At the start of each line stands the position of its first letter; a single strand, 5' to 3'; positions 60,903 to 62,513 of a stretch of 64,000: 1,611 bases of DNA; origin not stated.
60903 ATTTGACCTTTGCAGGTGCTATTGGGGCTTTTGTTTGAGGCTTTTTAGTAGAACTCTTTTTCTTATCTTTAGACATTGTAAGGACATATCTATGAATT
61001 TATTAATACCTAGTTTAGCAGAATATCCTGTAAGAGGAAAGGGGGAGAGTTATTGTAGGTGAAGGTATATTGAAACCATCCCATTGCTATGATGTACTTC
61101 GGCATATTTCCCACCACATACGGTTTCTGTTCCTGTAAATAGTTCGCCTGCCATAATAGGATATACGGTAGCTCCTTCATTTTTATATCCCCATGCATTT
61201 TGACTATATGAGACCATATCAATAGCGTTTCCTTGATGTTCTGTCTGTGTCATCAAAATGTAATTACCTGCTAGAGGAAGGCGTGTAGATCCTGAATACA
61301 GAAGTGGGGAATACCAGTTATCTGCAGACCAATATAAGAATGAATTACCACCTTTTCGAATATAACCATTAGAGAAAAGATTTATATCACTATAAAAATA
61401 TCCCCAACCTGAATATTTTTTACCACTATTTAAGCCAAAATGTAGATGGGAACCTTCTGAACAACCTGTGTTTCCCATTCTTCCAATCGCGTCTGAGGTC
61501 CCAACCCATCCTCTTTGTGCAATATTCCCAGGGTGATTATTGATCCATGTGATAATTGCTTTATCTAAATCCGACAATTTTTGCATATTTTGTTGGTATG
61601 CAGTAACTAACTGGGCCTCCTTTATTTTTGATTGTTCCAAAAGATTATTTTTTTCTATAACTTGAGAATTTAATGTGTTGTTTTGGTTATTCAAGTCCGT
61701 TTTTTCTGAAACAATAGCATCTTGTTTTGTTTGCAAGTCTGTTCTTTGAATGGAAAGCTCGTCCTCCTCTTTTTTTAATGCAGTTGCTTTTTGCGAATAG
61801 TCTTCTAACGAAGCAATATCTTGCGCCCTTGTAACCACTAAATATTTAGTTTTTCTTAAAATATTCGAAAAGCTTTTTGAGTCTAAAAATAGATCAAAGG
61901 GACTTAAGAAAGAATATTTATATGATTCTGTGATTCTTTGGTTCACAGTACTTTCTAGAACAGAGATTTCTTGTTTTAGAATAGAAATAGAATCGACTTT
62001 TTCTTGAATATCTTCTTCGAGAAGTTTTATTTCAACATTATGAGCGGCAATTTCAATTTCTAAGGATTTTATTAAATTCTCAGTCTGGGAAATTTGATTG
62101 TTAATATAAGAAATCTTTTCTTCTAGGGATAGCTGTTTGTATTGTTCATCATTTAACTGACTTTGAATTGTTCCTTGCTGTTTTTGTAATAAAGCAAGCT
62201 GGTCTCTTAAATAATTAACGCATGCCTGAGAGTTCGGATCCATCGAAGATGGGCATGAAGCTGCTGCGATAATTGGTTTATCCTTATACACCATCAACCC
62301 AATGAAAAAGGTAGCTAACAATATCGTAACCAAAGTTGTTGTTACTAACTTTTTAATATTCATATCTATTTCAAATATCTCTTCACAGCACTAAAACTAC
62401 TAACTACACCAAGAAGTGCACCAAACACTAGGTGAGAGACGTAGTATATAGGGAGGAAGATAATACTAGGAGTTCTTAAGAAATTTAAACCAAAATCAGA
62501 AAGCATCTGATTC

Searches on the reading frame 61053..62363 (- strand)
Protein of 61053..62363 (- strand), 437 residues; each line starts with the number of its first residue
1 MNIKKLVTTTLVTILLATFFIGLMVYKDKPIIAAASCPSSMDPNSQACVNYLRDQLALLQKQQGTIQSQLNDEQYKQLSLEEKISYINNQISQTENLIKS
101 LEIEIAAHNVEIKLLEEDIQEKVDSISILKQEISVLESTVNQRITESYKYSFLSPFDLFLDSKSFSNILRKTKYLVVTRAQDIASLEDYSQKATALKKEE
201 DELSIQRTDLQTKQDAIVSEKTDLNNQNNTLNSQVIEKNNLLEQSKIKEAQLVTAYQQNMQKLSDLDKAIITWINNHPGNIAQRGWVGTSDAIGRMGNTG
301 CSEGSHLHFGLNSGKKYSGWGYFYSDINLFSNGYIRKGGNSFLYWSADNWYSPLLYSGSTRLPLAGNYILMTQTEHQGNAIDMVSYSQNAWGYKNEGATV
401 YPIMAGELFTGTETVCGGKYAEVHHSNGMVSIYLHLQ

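Call 32: find_encoding_contigs(protein=window:61053-62363:-, flank=10000, max_places=2)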
Protein window:61053-62363:- (437 aa): 3 contigs read that carry it; 2 places shown.
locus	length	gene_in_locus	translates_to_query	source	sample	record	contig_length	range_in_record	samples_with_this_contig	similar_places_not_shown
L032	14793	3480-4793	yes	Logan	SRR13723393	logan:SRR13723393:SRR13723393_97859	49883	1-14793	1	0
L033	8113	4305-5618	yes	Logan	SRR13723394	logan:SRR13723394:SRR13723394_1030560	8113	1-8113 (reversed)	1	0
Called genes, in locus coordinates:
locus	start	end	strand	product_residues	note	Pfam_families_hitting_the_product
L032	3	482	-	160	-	?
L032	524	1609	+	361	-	PF03462:PCRF, PF00472:RF-1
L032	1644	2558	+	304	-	PF00005:ABC_tran, PF02463:SMC_N (faint), PF13304:AAA_21 (faint)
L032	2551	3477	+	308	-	PF18075:FtsX_ECD, PF02687:FtsX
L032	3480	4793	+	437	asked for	PF08614:ATG16 (weak), PF01551:Peptidase_M23 (weak)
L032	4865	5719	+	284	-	PF13623:SurA_N_2 (faint), PF13624:SurA_N_3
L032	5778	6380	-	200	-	PF02482:Ribosomal_S30AE, PF16321:Ribosom_S30AE_C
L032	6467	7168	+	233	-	-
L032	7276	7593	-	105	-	-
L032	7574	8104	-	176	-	PF03747:ADP_ribosyl_GH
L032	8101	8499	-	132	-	-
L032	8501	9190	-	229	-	PF12146:Hydrolase_4 (faint)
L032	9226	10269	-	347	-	-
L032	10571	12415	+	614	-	PF13175:AAA_15, PF13304:AAA_21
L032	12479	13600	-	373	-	PF09566:RE_SacI_N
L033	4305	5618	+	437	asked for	PF08614:ATG16 (weak), PF01551:Peptidase_M23 (weak)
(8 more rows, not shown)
